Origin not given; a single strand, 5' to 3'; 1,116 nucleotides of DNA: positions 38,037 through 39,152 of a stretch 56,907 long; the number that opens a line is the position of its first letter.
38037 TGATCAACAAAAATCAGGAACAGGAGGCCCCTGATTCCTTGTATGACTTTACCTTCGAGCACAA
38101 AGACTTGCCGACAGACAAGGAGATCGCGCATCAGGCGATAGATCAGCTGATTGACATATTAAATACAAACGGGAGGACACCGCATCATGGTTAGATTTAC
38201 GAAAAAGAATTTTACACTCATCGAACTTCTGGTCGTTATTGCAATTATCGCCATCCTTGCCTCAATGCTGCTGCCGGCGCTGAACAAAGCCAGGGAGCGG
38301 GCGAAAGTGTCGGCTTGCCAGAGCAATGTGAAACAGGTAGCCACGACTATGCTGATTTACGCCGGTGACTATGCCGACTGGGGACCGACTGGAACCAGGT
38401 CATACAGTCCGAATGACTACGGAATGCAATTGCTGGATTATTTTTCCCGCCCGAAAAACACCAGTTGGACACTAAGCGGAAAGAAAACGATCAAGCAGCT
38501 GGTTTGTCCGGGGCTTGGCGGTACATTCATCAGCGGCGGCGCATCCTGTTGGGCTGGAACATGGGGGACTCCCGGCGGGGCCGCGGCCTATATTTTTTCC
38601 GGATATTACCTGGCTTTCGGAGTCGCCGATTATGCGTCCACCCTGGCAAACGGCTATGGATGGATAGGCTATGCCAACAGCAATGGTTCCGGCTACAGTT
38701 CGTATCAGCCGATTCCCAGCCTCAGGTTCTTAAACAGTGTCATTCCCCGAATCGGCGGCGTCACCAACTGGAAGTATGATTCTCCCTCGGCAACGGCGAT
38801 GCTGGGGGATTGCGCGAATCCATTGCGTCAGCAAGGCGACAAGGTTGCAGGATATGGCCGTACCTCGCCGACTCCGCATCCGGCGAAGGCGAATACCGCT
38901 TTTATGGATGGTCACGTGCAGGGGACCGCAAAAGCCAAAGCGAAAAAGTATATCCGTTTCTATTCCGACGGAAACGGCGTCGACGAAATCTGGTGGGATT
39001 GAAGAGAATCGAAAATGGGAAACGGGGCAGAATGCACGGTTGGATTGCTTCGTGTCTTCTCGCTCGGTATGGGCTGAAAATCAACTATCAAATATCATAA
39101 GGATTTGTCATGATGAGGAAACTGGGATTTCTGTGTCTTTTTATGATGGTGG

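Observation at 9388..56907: One gene-order rule used four times: local regulator, then an HX9DG prepilin-like gene, then a giant exported glycan enzyme (a pseudopilin-centred PUL-like module)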

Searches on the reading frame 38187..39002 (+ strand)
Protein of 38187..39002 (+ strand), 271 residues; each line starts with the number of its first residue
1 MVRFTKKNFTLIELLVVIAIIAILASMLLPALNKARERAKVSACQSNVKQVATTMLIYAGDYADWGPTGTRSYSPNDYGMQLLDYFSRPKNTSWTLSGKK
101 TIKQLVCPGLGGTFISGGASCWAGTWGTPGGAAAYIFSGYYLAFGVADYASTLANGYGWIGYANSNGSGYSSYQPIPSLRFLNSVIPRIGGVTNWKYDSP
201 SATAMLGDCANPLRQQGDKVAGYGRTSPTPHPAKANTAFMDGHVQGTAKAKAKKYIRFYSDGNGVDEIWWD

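Call 4: search_protein_families(library=ncbifam, proteins=[window:38187-39002:+], max_evalue=0.01)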
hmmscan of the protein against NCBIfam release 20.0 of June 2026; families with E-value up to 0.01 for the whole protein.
window:38187-39002:+ (271 aa): 10 families
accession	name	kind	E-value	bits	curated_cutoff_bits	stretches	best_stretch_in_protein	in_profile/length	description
NF040999.1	pilin_ComGC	equivalog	3.7e-09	36.7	75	1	7-59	2-54/84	competence type IV pilus major pilin ComGC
TIGR01710.1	typeII_sec_gspG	equivalog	1.4e-08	34.8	88.85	1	8-64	2-58/134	type II secretion system major pseudopilin GspG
NF041775.1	typeIV_PilA_Myxo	equivalog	6.9e-08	32.7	400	1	6-54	10-58/214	type IV pilin protein PilA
NF041013.1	T4P_ComGE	equivalog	2e-07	31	49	1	7-54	4-51/83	competence type IV pilus minor pilin ComGE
NF007862.0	PRK10574.1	equivalog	2.8e-06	27.5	138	1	6-39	4-37/145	prepilin peptidase-dependent pilin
TIGR01708.2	typeII_sec_gspH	equivalog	4e-06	26.9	80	1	9-41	4-36/169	type II secretion system minor pseudopilin GspH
TIGR02532.1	IV_pilin_GFxxxE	domain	9.8e-05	22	16.3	1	9-29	4-24/24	prepilin-type N-terminal cleavage/methylation domain-containing protein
TIGR02596.1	TIGR02596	subfamily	0.0003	20.9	70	1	9-45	1-37/196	Verru_Chthon cassette protein D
TIGR04294.2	pre_pil_HX9DG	domain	0.00053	19.7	19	1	230-245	4-19/22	H-X9-DG-CTERM domain-containing protein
NF007800.0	PRK10506.1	equivalog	0.0028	17.5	158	1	6-49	8-51/163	prepilin peptidase-dependent protein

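Call 5: search_protein_families(library=pfam, proteins=[window:38187-39002:+], max_evalue=0.01)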
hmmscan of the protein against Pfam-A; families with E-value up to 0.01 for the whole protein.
window:38187-39002:+ (271 aa): 2 families
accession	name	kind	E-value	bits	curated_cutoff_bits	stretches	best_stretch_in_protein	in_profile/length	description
PF07963.17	N_methyl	-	0.0003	20.7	21.2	1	9-29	7-27/27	Prokaryotic N-terminal methylation motif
PF07596.16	SBP_bac_10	-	0.00087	19.9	23.3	0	34-76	2-43/268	Protein of unknown function (DUF1559)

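Call 17: find_encoding_contigs(protein=window:38187-39002:+, flank=10000, max_places=6)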
Protein window:38187-39002:+ (271 aa): no gene with exactly this product is on record in the collection.

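Call 19: find_related_loci(query=A1, collection=genome_contigs, flank=10000)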
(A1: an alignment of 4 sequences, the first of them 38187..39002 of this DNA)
Query A1 (271 aa) in genome_contigs; peptide patterns used: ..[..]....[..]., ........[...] (x = any residue, [..] = any of these).
599 stretches matched a pattern (row limit reached: there are more); 426 encode a relative of the query (tblastn E <= 1e-3); the best 80 are kept; 80 distinct loci.
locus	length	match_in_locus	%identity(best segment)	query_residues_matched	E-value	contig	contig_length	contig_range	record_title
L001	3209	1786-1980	65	3-67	2e-21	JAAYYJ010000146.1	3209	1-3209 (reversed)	MAG: Oligosphaeraceae bacterium isolate AS06rmzACSIP_218 215981_AS06, whole genome shotgun sequence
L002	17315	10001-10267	48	7-109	3e-20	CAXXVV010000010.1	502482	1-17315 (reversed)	MAG: Victivallales bacterium isolate 5119678d-892b-4fdb-bca9-331175d8da34 genome assembly, contig: contig_10, whole geno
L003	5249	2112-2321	59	8-77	8e-20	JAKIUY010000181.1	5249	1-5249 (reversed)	MAG: Victivallaceae bacterium isolate D100SM.bin.29 NODE_5566_length_5249_cov_7.164389, whole genome shotgun sequence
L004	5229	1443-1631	67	7-69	6e-20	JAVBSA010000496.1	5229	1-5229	MAG: Victivallis sp. isolate EPI_MAG_00211 c_000000967932, whole genome shotgun sequence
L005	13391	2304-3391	48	6-108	1e-19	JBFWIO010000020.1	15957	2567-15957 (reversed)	MAG: Victivallaceae bacterium isolate CA_2019_NHSR_107 NODE_7924_length_15957_cov_3.212887_NHSR, whole genome shotgun se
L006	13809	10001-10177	69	7-65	3e-19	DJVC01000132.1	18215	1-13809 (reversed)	MAG TPA_asm: bacterium UBP3_UBA6266 isolate UBA6266 UBA6266_contig_137224, whole genome shotgun sequence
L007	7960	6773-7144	41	6-137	3e-19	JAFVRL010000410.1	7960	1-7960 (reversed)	MAG: Lentisphaeria bacterium isolate RGIG5327 Sheep_Colon-2__c976461, whole genome shotgun sequence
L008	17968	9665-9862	62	2-67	3e-19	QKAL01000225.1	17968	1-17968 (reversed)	MAG: Lentisphaerae bacterium isolate SZUA-371 scaffold_8586, whole genome shotgun sequence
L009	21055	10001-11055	30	1-243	9e-19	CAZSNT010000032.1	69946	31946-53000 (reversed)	MAG TPA_asm: uncultured Victivallales bacterium isolate SRP167671_co1_107 genome assembly, contig: NODE_397_length_69946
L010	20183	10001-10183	62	7-67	1e-18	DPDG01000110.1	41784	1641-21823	MAG TPA_asm: Lentisphaeria bacterium isolate UBA11452 contig_7307, whole genome shotgun sequence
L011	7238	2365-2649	51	9-91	3e-18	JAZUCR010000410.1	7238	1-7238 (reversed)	MAG: Victivallales bacterium isolate T1900045313_YK20190002.MAGScoT_cleanbin_000070 SGB_6255_k141_6155679, whole genome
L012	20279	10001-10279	43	3-108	3e-18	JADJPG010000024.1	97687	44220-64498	MAG: Verrucomicrobia bacterium isolate Fred_18-Q3-R57-64_BATAC.349 tig00019014-10-977270, whole genome shotgun sequence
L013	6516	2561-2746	61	4-65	4e-18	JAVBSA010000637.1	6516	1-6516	MAG: Victivallis sp. isolate EPI_MAG_00211 c_000010687838, whole genome shotgun sequence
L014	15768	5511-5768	50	9-85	5e-18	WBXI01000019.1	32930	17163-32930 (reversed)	MAG: Verrucomicrobia bacterium isolate Pedos-303 Ga0133913_10005381, whole genome shotgun sequence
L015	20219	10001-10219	58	7-79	7e-18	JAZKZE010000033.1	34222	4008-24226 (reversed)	MAG: Victivallales bacterium isolate T1900045092_TC20190086.MAGScoT_cleanbin_000011 SGB_4714_k141_4161587, whole genome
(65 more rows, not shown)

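Call 28: find_homologous_proteins(query=window:38187-39002:+, max_evalue=0.00001)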
Query window:38187-39002:+ (271 aa): 7947 proteins with E <= 0.00001 among 8000 candidates; the best 120 are listed.
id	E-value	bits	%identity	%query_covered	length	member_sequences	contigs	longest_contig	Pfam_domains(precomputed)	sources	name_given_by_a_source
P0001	1.0e-163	562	89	100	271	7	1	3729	-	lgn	-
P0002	6.8e-91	323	60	98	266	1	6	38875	PF07596.17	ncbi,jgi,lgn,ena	jgi:prepilin-type N-terminal cleavage/methylation domain-containing protein/prepilin-type processing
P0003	6.8e-89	316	59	99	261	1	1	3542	-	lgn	-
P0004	1.2e-84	302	58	99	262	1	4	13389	-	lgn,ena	-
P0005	2.7e-53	199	49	90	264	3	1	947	-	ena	-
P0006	2.1e-38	150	41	93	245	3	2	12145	-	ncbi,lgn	-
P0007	6.4e-34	136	38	97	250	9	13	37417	PF07963.18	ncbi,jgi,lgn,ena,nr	ncbi:MAG: prepilin-type N-terminal cleavage/methylation domain-containing protein [Lentisphaerae bac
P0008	8.8e-32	129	37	95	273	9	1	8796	PF07963.18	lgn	-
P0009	2.2e-30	124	38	97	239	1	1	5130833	PF07596.17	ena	-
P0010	4.3e-29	120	36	100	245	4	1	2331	-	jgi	jgi:prepilin-type N-terminal cleavage/methylation domain-containing protein/prepilin-type processing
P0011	9.8e-28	115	40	94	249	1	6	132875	PF07963.18,PF07596.17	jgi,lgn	jgi:prepilin-type N-terminal cleavage/methylation domain-containing protein/prepilin-type processing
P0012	1.8e-27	115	39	94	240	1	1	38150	PF07596.17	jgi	jgi:prepilin-type N-terminal cleavage/methylation domain-containing protein/prepilin-type processing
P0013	1.2e-21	95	33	96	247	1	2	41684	PF07963.18,PF07596.17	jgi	jgi:prepilin-type processing-associated H-X9-DG protein/prepilin-type N-terminal cleavage/methylatio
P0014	4.6e-21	94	33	93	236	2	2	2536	PF07963.18,PF07596.17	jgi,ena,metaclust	metaclust:\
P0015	2.6e-20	91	68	24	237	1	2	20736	PF07963.18,PF07596.17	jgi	jgi:prepilin-type processing-associated H-X9-DG protein/prepilin-type N-terminal cleavage/methylatio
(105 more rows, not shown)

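Call 29: find_encoding_contigs(protein=P0002, flank=10000, max_places=3)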
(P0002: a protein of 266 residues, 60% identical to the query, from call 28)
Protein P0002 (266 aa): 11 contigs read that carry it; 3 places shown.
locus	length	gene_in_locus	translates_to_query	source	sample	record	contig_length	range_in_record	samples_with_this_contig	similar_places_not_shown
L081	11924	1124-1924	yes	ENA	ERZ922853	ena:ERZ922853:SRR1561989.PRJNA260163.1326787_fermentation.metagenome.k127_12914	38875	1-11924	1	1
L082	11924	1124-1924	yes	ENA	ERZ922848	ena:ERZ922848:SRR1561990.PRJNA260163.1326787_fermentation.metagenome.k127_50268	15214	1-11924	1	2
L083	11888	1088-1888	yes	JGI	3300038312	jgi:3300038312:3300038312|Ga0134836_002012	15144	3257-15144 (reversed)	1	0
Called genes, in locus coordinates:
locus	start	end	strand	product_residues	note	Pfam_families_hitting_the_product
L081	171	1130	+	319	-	PF00392:GntR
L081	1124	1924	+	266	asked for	PF07596:SBP_bac_10 (faint)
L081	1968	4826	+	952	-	-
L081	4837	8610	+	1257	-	-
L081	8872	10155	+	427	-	-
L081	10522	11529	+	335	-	PF00356:LacI, PF00532:Peripla_BP_1, PF13377:Peripla_BP_3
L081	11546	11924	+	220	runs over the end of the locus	-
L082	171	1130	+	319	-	PF00392:GntR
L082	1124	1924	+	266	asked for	PF07596:SBP_bac_10 (faint)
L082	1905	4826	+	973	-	-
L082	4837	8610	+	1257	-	-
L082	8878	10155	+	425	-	-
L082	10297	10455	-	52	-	-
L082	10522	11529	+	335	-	PF00356:LacI, PF00532:Peripla_BP_1, PF13377:Peripla_BP_3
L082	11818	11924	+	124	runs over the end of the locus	-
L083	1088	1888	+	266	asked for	PF07596:SBP_bac_10 (faint)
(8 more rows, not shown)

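Call 30: find_encoding_contigs(protein=P0007, flank=10000, max_places=3)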
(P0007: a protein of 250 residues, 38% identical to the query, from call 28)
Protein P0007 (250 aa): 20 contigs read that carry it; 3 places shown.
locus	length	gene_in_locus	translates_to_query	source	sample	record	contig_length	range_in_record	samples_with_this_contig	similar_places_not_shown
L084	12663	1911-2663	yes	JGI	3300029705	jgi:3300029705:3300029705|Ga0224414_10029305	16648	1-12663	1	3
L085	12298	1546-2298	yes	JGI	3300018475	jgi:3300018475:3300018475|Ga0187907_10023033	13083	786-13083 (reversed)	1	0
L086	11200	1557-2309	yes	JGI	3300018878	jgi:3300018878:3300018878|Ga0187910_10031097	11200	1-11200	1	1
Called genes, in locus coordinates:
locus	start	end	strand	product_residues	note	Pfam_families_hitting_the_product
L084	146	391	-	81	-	-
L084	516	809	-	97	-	-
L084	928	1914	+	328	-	PF00392:GntR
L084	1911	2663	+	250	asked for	PF07963:N_methyl (weak)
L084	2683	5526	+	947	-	-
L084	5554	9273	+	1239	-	-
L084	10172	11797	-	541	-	PF00118:Cpn60_TCP1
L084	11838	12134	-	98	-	PF00166:Cpn10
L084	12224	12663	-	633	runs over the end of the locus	PF00012:HSP70, PF06723:MreB_Mbl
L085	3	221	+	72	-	?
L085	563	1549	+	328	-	PF00392:GntR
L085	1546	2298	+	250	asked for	PF07963:N_methyl (weak)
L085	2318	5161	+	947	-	-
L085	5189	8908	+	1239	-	-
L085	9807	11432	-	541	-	PF00118:Cpn60_TCP1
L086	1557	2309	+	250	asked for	PF07963:N_methyl (weak)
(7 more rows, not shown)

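Call 31: find_encoding_contigs(protein=P0011, flank=10000, max_places=2)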
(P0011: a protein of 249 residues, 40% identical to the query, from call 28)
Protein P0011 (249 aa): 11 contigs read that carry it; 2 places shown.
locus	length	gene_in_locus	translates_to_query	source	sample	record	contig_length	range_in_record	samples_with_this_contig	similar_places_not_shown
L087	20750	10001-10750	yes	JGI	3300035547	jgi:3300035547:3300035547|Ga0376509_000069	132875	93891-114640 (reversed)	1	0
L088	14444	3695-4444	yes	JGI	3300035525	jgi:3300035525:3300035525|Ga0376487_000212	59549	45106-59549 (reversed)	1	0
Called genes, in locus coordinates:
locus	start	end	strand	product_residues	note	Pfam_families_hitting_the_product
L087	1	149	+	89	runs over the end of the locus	PF12728:HTH_17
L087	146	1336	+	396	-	PF01051:Rep3_N (weak)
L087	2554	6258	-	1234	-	PF20693:YobI-ATPase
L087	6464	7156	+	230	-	-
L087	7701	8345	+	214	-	PF00165:HTH_AraC (weak), PF12833:HTH_18, PF00165:HTH_AraC (weak)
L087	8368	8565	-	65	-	-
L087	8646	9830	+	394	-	PF13088:BNR_2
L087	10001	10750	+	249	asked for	PF07963:N_methyl (weak), PF07596:SBP_bac_10 (faint)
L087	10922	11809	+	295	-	PF06452:CBM9_1 (weak)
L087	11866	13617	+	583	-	-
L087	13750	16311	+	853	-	PF16126:DUF4838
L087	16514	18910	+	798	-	PF16126:DUF4838, PF02837:Glyco_hydro_2_N (weak), PF13364:BetaGal_ABD2 (weak)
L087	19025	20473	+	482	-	PF00890:FAD_binding_2, PF01134:GIDA (weak), PF01266:DAO (weak), PF01494:FAD_binding_3 (weak), PF03486:HI0933_like (weak), PF07992:Pyr_redox_2 (weak), PF12831:FAD_oxidored, PF13450:NAD_binding_8 (weak), +1 more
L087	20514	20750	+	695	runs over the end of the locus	-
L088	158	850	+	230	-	-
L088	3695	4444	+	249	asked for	PF07963:N_methyl (weak), PF07596:SBP_bac_10 (faint)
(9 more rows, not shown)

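Call 32: find_encoding_contigs(protein=P0013, flank=10000, max_places=2)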
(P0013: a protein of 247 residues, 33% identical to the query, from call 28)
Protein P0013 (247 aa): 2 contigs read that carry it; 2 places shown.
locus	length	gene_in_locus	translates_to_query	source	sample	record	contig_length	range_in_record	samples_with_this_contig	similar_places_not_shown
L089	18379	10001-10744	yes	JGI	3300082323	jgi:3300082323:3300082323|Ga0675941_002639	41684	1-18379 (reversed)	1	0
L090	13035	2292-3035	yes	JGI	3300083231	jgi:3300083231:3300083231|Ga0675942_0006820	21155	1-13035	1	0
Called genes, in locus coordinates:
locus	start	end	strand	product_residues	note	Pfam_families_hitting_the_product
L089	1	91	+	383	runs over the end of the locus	PF07690:MFS_1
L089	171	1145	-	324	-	-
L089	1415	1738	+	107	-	PF01022:HTH_5, PF12840:HTH_20 (weak)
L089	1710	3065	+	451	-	PF25881:HH_YBHG, PF25954:Beta-barrel_RND_2, PF25967:RND-MFP_C, PF25975:CzcB_C (weak), PF25989:YknX_C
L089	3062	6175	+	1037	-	PF00873:ACR_tran, PF03176:MMPL (weak)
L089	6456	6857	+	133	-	PF21651:DUF6858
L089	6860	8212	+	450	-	PF01758:SBF, PF13593:SBF_like, PF00571:CBS (weak)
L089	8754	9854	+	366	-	PF00392:GntR, PF13377:Peripla_BP_3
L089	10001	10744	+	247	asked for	PF07963:N_methyl, PF07596:SBP_bac_10 (weak)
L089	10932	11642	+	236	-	PF07596:SBP_bac_10 (weak)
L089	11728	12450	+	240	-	-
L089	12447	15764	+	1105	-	PF06452:CBM9_1 (weak), PF08532:Glyco_hydro_42M (faint), PF00754:F5_F8_type_C (weak)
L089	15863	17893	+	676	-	-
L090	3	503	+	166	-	?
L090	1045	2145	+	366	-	PF00392:GntR, PF13377:Peripla_BP_3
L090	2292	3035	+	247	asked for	PF07963:N_methyl, PF07596:SBP_bac_10 (weak)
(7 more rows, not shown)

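Call 53: predict_structure(alignment_id=A2)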
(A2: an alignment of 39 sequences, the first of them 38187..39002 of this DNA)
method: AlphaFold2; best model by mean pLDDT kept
length: 271 residues; sequences in the alignment: 39
mean_pLDDT: 71.0   pTM: 0.74
mean pLDDT of the five models: 71.0, 67.8, 66.4, 65.2, 64.1
residues with pLDDT >= 90: 68; 70-90: 80; 50-70: 69; < 50: 54
segments of 3 or more residues with pLDDT < 50: 112-121, 129-131, 150-156, 159-171, 212-219, 221-227, 260-263
pLDDT, mean of each block of 10 residues (from residue 1): 69 94 94 91 93 95 85 67 76 53 82 41 61 71 70 46 40 72 71 70 81 48 53 87 89 64 55 55
secondary structure, 60 per line:
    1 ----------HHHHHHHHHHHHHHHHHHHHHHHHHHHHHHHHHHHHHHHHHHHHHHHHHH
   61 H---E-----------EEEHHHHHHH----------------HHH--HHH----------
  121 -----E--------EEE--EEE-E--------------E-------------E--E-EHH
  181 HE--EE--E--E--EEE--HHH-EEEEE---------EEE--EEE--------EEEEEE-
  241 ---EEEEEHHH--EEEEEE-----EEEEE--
elements in order: H11-61 E77-79 H80-86 E135-137 E140-142 E195-197 E204-208 E218-220 E223-225 E234-239 E244-248 E254-259 E265-269

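Call 55: fold_search(model_id=the predicted structure, library=pdb)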
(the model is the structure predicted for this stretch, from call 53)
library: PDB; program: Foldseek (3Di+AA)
matches with E <= 10: 105; with E <= 0.001: 0
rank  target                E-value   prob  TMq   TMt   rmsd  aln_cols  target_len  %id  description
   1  6xxd_A                2.5e-01  0.69  0.19  0.35   6.5        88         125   34  CryoEM structure of the type IV pilin PilA4 from Thermus thermophilus (released 2020-03-11)
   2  1w6m_A                3.1e+00  0.02  0.09  0.16  14.2        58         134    9  X-RAY CRYSTAL STRUCTURE OF C2S HUMAN GALECTIN-1 COMPLEXED WITH GALACTOSE (released 2004-10-20)
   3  2gko                  3.3e+00  0.01  0.08  0.07  14.1        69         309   14  S41 Psychrophilic Protease (released 2007-05-01)
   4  5ffn_A                3.3e+00  0.01  0.08  0.07  15.4        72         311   10  Complex of subtilase SubTY from Bacillus sp. TY145 with chymotrypsin inhibitor CI2A (released 2016-05-18)
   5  7qtc_BBB              3.5e+00  0.03  0.07  0.11   7.4        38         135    8  Structure of E.coli Class 2 L-asparaginase EcAIII, mutant RDM1-3 (G206H, R207T, D210P, S211Q) (released 2022-07-13)
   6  5v6c_B                3.5e+00  0.03  0.07  0.12   9.0        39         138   10  Crystal Structure of the Second beta-Prism Domain of RbmC from V. cholerae (released 2018-01-24)
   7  1jn9_B                4.0e+00  0.03  0.07  0.11   7.4        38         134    8  Structure of Putative Asparaginase Encoded by Escherichia coli ybiK Gene (released 2003-09-09)
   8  8dqm_D                4.0e+00  0.03  0.07  0.11   7.4        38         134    5  Crystal structure of isoaspartyl aminopeptidase from Roseivivax halodurans DSM 15395 (released 2023-04-26)
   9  4q66_A                4.2e+00  0.04  0.08  0.09   7.5        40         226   10  Structure of Exomer bound to Arf1. (released 2014-09-17)
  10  1brj_A                4.5e+00  0.03  0.08  0.18   9.1        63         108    8  BARNASE MUTANT WITH ILE 88 REPLACED BY ALA (released 1995-07-10)
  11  9hnc_JJJ              4.5e+00  0.03  0.07  0.07   7.8        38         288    8  Crystal structure of potassium-independent L-asparaginase from Phaseolus vulgaris (PvAIII, PvAspG2) (released 2025-05-14)
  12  1bri_A                4.5e+00  0.02  0.08  0.18   9.1        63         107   10  BARNASE MUTANT WITH ILE 76 REPLACED BY ALA (released 1995-07-10)
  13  3ajy_A                4.5e+00  0.02  0.07  0.14  11.5        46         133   13  Crystal Structure of Ancestral Congerin Con-anc (released 2011-05-18)
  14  2a5h_B                4.8e+00  0.05  0.12  0.08   3.9        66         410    8  2.1 Angstrom X-ray crystal structure of lysine-2,3-aminomutase from Clostridium subterminale SB4, with Michaelis analo (released 2005-10-04)
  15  8dqm_H                4.8e+00  0.02  0.07  0.11   7.4        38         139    5  Crystal structure of isoaspartyl aminopeptidase from Roseivivax halodurans DSM 15395 (released 2023-04-26)
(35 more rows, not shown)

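Call 60: search_protein_families(library=pfam, alignment_id=A4, max_evalue=0.001)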
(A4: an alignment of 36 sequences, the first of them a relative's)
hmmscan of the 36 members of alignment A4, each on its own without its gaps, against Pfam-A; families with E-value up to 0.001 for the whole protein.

A. member 1, L001:181-1368:- (396 aa): 4 families
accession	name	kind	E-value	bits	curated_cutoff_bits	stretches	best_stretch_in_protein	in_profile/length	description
PF02481.21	DNA_processg_A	-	1.9e-76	256.4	29.6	1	92-300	3-211/212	DNA recombination-mediator protein A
PF17782.7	DprA_WH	-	8.1e-13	48.6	22.9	1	327-385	3-61/61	DprA winged helix domain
PF14520.12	HHH_5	-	2.3e-06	28.4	27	1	32-72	7-48/57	Helix-hairpin-helix domain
PF18306.6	LDcluster4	-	0.0007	19.7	26.3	0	135-193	3-62/151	SLOG cluster4 family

B. families by the number of members that match (of 36 scanned): 44 families (the first 25 are shown)
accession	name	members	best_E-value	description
PF13377.12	Peripla_BP_3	11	1.1e-35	Periplasmic binding protein-like domain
PF00392.27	GntR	9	9e-19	Bacterial regulatory proteins, gntR family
PF00532.27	Peripla_BP_1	6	4.9e-22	Periplasmic binding proteins and sugar binding domain of LacI family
PF12833.13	HTH_18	4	2e-24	Helix-turn-helix domain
PF00165.29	HTH_AraC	4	2e-17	Bacterial regulatory helix-turn-helix proteins, AraC family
PF13407.12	Peripla_BP_4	3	3e-09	Periplasmic binding protein domain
PF07963.17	N_methyl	3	1e-05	Prokaryotic N-terminal methylation motif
PF02311.25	AraC_binding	3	1.1e-05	AraC-like ligand binding domain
PF07883.17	Cupin_2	2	3.2e-05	Cupin domain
PF02350.25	Epimerase_2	1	4.9e-114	UDP-N-acetylglucosamine 2-epimerase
PF01041.23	DegT_DnrJ_EryC1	1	4.2e-84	DegT/DnrJ/EryC1/StrS aminotransferase family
PF02481.21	DNA_processg_A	1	1.9e-76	DNA recombination-mediator protein A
PF13561.12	adh_short_C2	1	3.9e-61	Enoyl-(Acyl carrier protein) reductase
PF00106.31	adh_short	1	1.2e-43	short chain dehydrogenase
PF16126.11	DUF4838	1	9.6e-30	Domain of unknown function (DUF4838)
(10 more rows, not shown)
